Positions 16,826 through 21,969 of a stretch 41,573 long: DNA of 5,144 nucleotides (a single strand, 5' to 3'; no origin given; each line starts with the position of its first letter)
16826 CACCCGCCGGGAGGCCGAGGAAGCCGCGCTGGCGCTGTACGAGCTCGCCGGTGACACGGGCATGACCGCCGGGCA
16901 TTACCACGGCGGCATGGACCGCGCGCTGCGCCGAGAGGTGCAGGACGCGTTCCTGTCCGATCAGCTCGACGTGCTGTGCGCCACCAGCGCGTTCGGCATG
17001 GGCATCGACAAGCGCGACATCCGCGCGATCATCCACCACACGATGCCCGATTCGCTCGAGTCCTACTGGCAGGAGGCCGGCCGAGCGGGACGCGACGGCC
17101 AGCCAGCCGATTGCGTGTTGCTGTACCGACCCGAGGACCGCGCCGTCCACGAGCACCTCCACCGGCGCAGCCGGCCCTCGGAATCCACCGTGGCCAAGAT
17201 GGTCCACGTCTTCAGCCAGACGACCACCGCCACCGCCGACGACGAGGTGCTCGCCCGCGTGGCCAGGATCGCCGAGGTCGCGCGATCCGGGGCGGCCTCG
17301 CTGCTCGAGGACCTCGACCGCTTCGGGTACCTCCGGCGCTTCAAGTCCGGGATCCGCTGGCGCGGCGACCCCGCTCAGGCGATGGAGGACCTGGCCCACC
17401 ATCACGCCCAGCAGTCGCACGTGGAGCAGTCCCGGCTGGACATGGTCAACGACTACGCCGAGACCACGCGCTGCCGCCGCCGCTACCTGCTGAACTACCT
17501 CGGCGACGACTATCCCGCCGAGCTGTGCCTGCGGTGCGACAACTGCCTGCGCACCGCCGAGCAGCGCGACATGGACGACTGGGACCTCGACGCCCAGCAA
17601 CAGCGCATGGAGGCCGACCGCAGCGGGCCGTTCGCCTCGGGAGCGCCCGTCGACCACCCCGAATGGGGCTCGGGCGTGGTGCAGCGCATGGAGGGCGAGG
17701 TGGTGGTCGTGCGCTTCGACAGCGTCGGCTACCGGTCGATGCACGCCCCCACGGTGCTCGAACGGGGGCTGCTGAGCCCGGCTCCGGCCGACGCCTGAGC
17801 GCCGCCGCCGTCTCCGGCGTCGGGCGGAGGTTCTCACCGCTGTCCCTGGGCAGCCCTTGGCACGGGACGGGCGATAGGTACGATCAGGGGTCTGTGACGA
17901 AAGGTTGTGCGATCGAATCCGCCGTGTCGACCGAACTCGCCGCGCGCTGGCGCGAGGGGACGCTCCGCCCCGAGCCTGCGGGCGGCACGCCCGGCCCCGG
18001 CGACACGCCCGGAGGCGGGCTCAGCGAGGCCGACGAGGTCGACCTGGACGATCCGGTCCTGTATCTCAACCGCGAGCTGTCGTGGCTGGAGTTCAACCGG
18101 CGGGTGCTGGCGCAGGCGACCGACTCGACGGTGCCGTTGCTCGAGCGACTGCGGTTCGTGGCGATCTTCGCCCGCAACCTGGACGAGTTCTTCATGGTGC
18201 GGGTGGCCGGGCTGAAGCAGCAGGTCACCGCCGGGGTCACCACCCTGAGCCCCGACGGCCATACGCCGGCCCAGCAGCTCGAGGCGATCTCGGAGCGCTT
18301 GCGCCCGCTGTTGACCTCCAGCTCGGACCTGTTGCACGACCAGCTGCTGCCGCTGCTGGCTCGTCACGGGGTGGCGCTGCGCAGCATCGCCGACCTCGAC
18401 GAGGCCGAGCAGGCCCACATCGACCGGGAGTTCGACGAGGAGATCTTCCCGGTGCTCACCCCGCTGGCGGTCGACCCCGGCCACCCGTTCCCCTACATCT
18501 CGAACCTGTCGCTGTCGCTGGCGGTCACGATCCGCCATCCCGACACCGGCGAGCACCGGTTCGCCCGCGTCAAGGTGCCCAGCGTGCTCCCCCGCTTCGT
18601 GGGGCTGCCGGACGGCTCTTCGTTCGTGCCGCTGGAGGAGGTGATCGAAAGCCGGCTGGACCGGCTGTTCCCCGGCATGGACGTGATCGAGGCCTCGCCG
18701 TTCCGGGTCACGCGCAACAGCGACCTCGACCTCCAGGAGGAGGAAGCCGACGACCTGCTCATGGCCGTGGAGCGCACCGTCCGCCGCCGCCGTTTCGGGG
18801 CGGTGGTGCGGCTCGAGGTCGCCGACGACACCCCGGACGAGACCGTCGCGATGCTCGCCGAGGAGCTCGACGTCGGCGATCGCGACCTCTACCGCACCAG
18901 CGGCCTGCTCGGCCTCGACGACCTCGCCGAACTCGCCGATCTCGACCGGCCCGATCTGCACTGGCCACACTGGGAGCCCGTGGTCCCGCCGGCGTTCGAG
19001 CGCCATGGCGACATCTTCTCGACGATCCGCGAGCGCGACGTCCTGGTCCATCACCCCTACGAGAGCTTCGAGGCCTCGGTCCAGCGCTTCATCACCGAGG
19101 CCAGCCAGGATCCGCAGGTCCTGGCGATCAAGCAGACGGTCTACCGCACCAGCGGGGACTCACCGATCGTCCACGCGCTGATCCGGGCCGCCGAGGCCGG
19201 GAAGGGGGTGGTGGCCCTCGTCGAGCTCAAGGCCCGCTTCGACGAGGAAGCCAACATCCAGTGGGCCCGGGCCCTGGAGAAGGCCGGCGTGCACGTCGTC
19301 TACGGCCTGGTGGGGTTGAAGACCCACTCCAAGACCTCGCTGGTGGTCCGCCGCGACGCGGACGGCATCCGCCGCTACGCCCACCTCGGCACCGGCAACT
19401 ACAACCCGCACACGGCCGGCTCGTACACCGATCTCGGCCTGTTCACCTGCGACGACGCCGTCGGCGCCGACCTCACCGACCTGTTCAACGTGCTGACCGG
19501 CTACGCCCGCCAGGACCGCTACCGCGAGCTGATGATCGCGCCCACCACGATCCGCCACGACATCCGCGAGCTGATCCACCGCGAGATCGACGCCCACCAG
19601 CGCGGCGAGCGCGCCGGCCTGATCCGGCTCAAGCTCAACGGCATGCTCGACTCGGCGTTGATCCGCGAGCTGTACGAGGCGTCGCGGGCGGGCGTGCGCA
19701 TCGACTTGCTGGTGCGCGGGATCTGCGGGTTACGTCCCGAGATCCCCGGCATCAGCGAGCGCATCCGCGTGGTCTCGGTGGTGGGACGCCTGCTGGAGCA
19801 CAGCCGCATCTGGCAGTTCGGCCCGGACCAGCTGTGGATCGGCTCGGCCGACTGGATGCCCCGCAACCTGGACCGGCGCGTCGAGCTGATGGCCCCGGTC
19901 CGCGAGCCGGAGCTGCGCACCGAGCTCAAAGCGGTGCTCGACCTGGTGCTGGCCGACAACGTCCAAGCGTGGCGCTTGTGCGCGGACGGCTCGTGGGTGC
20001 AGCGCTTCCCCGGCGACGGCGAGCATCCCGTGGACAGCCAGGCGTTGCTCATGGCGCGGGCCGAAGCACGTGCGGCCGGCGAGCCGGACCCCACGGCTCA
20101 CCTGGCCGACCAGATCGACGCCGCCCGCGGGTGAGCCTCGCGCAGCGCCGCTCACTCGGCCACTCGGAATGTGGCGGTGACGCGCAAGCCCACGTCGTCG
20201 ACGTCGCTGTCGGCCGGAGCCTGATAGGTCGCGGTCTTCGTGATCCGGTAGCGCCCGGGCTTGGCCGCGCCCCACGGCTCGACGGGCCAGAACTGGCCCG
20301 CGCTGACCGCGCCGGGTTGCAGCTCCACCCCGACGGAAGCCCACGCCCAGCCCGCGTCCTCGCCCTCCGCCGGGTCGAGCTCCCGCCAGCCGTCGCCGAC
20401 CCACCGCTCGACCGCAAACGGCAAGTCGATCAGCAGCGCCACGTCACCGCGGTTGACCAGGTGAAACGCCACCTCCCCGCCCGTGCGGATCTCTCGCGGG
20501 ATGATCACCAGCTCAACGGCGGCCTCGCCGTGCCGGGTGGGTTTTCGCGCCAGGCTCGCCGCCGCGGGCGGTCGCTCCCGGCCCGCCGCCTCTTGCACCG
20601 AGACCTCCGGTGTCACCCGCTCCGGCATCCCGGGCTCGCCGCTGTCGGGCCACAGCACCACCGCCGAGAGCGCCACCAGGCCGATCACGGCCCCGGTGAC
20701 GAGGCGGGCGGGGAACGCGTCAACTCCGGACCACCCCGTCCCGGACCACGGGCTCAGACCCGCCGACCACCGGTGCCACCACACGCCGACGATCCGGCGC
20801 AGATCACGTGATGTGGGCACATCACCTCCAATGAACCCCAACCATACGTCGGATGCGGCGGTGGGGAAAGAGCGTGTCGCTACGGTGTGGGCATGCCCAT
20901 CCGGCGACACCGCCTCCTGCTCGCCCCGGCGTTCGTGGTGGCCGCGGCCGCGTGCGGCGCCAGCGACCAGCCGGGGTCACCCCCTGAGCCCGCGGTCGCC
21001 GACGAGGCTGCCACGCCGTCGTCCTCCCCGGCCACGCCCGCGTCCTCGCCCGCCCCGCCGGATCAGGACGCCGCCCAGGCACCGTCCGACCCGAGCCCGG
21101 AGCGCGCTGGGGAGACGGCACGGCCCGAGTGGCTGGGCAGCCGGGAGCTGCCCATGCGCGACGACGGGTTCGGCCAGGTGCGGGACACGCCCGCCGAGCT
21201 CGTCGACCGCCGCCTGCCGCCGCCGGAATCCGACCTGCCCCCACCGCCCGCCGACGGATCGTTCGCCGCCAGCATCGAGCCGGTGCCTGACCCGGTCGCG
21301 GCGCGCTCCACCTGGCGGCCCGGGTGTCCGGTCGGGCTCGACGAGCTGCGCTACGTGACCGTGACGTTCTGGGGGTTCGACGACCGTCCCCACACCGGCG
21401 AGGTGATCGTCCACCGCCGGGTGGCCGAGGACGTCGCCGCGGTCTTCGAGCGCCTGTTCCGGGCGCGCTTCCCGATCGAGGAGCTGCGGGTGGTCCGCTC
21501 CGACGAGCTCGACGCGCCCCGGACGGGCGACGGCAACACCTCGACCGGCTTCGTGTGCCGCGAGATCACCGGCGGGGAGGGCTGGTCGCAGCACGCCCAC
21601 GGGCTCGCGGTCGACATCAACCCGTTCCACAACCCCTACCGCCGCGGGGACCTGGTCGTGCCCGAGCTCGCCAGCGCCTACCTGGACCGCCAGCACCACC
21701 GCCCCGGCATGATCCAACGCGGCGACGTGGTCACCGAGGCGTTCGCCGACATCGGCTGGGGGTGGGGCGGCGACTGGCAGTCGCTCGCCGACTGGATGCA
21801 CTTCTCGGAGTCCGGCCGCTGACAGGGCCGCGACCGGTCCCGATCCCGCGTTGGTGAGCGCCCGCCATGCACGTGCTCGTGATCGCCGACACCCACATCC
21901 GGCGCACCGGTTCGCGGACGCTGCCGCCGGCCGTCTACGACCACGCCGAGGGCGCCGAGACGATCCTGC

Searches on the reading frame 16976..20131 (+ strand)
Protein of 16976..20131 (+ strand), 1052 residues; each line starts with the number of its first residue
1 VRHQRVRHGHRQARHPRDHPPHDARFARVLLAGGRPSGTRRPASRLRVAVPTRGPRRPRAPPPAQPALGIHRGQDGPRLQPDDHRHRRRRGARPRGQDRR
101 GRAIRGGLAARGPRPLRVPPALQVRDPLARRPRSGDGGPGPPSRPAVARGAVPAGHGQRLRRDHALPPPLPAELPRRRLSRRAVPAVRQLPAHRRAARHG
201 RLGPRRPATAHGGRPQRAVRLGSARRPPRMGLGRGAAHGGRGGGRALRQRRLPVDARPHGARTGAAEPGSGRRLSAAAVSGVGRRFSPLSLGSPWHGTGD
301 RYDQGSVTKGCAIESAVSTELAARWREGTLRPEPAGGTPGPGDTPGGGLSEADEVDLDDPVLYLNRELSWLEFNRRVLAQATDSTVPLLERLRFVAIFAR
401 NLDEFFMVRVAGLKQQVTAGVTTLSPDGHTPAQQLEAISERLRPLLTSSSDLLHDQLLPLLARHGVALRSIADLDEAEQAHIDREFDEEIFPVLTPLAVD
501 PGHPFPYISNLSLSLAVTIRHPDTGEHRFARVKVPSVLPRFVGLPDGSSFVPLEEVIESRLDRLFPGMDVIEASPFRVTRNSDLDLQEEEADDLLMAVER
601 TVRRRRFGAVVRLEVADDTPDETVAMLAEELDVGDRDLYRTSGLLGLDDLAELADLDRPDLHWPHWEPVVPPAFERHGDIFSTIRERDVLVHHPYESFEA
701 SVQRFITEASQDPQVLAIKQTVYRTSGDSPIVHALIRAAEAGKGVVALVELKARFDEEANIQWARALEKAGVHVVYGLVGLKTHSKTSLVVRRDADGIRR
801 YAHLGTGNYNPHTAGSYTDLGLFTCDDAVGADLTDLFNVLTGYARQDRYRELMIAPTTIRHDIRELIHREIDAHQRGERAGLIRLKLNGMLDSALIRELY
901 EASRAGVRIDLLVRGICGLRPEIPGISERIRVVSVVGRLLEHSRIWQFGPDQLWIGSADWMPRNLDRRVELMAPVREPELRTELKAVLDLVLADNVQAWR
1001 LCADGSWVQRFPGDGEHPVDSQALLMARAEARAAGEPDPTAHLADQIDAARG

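Call 63: search_protein_families(library=pfam, proteins=[window:16976-20131:+], max_evalue=0.00001)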
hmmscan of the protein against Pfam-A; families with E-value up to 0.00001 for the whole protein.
window:16976-20131:+ (1052 aa): 5 families
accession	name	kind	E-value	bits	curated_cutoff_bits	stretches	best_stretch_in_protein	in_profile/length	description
PF17941.7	PP_kinase_C_1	-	3e-73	245.3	25.7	1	679-845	1-166/167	Polyphosphate kinase C-terminal domain 1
PF02503.22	PP_kinase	-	5.2e-64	215.8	31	1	478-653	2-183/183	Polyphosphate kinase middle domain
PF13090.12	PP_kinase_C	-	3.3e-58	196.4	25.8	1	852-1022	1-172/172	Polyphosphate kinase C-terminal domain 2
PF13089.11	PP_kinase_N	-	4.3e-40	136.8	23.8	1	363-468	1-106/107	Polyphosphate kinase N-terminal domain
PF13091.12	PLDc_2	-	7.1e-07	29.6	27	0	891-987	21-127/132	PLD-like domain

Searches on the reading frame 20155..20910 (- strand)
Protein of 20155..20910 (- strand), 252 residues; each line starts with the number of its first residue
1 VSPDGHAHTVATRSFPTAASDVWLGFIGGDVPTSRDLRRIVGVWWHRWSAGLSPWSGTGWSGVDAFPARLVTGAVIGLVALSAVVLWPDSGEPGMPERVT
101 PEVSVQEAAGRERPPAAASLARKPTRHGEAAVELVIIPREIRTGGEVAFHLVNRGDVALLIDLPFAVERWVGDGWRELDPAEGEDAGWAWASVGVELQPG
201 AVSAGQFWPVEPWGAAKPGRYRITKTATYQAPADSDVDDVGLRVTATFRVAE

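Call 89: search_protein_families(library=pfam, proteins=[window:20155-20910:-], max_evalue=0.00001)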
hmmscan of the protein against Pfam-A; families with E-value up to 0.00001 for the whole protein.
window:20155-20910:- (252 aa): 1 family
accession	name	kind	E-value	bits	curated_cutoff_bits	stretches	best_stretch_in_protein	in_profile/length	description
PF20251.4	Big_14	-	1.3e-06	28.7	27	1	145-229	19-97/104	Bacterial Ig-like domain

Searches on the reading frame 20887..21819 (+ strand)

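Call 89: search_protein_families(library=pfam, proteins=[window:20887-21819:+], max_evalue=0.00001)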
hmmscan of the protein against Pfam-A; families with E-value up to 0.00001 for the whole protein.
window:20887-21819:+ (311 aa): 1 family
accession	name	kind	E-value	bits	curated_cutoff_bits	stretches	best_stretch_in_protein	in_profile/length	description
PF13539.11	Peptidase_M15_4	-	3.5e-19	69.6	25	1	229-307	2-69/70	D-alanyl-D-alanine carboxypeptidase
